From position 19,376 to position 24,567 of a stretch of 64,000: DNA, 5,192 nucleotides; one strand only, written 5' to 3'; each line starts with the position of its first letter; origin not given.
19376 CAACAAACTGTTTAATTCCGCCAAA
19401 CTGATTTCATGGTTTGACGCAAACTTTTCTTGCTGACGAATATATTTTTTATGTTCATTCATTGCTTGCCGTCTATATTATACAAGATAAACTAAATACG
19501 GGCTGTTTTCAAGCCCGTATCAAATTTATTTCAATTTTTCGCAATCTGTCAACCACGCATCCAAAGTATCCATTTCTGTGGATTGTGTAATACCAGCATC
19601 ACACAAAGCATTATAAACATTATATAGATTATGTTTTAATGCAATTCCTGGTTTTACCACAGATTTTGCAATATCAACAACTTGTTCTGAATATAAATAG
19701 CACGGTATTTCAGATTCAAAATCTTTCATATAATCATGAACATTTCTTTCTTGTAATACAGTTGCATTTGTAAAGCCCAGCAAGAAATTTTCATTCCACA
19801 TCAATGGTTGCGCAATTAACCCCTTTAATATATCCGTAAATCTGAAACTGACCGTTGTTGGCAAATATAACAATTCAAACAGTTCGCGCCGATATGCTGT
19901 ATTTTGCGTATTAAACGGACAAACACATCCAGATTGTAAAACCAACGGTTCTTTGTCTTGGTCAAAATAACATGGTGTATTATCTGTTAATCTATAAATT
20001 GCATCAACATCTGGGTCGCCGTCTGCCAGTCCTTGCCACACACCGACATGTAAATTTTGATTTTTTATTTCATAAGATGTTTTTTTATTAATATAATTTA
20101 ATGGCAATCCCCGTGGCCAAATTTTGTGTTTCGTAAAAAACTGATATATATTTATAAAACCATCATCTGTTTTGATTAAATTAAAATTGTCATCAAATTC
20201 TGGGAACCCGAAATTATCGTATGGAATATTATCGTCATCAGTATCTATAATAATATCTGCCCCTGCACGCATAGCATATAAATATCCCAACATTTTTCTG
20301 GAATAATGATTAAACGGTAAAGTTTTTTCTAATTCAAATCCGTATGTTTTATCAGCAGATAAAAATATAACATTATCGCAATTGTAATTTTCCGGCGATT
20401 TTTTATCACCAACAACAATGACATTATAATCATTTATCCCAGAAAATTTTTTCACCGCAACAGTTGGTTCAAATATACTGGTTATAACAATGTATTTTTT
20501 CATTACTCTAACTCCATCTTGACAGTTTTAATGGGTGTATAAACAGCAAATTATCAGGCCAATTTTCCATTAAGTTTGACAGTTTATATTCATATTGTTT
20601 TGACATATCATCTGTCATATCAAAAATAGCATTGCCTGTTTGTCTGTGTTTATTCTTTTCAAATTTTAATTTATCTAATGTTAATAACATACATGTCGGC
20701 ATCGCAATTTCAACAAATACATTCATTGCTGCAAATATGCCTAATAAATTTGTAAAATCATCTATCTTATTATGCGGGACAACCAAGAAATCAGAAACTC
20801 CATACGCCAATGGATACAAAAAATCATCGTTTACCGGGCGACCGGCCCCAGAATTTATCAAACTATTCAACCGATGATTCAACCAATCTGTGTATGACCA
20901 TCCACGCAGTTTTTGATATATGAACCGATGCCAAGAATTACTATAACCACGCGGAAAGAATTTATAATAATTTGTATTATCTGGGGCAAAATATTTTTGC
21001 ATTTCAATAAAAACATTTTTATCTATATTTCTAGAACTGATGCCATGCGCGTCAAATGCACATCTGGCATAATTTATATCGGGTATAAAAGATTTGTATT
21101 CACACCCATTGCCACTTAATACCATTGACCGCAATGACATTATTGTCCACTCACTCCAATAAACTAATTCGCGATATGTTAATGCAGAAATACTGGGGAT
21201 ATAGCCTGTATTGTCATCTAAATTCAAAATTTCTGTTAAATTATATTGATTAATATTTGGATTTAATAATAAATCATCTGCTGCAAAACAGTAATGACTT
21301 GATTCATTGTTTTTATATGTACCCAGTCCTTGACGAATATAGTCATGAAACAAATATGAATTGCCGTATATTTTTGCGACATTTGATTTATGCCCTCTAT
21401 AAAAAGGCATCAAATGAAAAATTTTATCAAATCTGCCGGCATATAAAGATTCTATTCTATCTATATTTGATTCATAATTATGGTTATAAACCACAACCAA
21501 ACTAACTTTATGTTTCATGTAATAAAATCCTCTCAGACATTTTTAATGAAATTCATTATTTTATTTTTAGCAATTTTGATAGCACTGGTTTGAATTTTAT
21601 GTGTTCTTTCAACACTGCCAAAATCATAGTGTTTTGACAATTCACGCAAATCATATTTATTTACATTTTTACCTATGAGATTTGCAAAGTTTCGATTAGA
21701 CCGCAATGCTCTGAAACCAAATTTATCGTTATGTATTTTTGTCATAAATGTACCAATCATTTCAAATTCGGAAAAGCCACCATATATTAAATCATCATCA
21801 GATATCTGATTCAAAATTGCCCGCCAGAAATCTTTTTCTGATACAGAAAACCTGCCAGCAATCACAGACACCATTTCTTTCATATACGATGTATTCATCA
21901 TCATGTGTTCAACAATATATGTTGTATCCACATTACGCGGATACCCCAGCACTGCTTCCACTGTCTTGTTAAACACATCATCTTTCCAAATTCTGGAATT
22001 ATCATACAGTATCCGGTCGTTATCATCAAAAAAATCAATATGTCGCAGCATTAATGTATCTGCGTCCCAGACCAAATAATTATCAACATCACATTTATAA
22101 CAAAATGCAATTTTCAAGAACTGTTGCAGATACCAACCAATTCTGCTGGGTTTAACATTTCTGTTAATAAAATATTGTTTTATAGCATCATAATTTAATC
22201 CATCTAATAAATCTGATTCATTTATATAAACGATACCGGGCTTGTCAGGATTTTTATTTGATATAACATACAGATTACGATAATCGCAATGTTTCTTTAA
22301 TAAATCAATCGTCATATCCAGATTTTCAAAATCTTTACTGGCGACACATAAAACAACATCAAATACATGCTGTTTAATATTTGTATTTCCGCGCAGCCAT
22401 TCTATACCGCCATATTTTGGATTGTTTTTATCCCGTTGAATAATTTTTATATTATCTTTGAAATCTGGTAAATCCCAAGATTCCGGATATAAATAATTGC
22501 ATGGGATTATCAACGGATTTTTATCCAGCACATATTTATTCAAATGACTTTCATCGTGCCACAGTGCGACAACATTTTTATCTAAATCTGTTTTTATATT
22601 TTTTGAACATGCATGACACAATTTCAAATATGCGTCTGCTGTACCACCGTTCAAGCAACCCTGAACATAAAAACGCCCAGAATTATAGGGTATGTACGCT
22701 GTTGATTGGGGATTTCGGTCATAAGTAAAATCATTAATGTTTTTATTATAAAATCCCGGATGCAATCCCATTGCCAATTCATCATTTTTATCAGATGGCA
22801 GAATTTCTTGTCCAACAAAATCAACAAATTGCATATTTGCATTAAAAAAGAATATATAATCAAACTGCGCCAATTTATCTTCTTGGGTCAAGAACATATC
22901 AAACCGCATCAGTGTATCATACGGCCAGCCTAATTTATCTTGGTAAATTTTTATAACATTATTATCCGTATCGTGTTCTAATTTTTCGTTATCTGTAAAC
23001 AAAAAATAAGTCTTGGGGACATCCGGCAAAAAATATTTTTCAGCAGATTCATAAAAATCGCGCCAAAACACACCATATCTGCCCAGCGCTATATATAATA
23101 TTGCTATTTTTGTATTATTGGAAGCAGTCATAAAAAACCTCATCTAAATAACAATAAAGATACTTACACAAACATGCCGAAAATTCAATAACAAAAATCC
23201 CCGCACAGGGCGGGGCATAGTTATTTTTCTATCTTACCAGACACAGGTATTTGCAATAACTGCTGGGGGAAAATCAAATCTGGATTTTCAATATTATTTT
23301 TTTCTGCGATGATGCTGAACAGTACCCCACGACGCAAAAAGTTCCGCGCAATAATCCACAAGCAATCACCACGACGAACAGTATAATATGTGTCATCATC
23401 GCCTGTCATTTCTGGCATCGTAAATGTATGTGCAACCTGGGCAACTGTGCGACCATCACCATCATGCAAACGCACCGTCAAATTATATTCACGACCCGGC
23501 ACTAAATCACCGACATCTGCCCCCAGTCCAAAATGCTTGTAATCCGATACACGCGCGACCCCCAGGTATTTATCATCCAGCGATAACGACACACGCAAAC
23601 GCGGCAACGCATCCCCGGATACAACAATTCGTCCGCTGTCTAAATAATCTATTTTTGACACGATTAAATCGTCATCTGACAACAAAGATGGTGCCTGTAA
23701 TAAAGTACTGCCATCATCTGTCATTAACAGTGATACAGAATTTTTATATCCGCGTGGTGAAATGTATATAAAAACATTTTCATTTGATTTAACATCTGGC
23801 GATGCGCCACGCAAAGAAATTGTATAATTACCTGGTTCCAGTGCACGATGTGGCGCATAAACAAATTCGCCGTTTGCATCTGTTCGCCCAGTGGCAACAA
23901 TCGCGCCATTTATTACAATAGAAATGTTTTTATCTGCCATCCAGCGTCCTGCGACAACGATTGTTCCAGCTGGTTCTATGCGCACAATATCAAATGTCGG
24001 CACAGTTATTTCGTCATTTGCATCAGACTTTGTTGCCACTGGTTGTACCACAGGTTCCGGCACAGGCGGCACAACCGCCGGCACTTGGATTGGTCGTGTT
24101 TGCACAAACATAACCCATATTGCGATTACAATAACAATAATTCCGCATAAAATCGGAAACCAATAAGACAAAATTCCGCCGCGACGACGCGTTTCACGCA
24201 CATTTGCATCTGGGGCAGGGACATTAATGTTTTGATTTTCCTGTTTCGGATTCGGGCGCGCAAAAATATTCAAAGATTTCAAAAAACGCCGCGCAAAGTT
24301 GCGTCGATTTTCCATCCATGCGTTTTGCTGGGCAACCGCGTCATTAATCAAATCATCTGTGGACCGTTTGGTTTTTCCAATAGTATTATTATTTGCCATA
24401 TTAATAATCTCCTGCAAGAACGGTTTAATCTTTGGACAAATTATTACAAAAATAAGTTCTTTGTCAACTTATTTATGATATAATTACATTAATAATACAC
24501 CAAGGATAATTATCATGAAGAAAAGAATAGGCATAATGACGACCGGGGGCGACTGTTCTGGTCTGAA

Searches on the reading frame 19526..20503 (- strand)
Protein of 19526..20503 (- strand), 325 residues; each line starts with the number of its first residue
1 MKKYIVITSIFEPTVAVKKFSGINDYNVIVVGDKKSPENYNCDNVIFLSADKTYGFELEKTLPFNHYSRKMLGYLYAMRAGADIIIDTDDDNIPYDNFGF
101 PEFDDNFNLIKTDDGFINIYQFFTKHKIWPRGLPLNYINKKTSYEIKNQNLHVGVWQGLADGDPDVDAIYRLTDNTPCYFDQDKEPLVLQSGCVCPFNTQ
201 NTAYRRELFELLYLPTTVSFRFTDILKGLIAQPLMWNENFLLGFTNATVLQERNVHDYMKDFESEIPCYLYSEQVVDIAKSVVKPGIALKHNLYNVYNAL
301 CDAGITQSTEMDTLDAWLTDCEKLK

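Call 35: search_protein_families(library=pfam, proteins=[window:19526-20503:-], max_evalue=0.00001)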
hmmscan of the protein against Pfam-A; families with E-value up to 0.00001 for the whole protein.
window:19526-20503:- (325 aa): 1 family
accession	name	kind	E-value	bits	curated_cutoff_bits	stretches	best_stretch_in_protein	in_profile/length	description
PF03385.23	STELLO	-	2.6e-06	26.9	27.8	1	221-324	1-105/387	STELLO glycosyltransferases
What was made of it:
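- On O-glycosylated S/T-rich surface proteins linked to the nearby glycosyltransferase island: The GT6 and STELLO-like genes lie at 19526..23143, 14 kb away behind secA, dnaK and others (call 35).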

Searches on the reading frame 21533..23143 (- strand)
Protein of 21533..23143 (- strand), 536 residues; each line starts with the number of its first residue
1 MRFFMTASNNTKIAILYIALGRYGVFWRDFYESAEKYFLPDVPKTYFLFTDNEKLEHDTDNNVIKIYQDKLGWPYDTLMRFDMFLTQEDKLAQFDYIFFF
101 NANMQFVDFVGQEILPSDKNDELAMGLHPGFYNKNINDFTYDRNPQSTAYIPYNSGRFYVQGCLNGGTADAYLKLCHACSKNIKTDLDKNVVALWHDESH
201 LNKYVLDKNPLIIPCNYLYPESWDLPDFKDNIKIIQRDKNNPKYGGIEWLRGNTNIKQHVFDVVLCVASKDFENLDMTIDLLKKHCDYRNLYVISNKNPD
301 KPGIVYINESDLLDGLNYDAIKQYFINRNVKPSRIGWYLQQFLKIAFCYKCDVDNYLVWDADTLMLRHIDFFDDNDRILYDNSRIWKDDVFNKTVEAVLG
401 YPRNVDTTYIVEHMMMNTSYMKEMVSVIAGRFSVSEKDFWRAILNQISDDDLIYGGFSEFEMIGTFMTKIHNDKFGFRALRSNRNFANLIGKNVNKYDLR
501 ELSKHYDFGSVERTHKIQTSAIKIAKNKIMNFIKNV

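Call 35: search_protein_families(library=pfam, proteins=[window:21533-23143:-], max_evalue=0.00001)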
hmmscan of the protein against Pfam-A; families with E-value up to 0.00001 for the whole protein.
window:21533-23143:- (536 aa): 2 families
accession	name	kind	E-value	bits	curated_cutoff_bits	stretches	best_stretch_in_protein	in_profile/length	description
PF03414.19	Glyco_transf_6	-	2.6e-39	135.3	25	1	8-241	72-308/313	Glycosyltransferase family 6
PF20102.4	DUF6492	-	1.6e-06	27.9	22.9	1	307-445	70-195/291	Family of unknown function (DUF6492)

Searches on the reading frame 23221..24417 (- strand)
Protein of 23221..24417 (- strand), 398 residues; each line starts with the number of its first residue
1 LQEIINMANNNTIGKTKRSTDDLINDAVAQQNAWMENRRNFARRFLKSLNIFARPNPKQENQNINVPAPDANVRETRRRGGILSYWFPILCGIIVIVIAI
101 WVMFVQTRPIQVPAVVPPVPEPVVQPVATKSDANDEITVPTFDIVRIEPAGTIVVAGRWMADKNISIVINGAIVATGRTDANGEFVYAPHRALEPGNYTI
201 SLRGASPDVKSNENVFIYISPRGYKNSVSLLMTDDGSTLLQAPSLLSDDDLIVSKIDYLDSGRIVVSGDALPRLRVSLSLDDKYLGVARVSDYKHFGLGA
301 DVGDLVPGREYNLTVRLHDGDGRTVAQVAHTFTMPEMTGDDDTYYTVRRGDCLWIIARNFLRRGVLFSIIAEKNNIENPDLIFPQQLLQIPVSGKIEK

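Call 35: search_protein_families(library=pfam, proteins=[window:23221-24417:-], max_evalue=0.00001)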
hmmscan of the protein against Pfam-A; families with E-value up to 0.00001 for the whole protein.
window:23221-24417:- (398 aa): 1 family
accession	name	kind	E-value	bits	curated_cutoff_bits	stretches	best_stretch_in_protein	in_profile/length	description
PF01476.26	LysM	-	2.5e-09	37.4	20.9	1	345-391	1-43/43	LysM domain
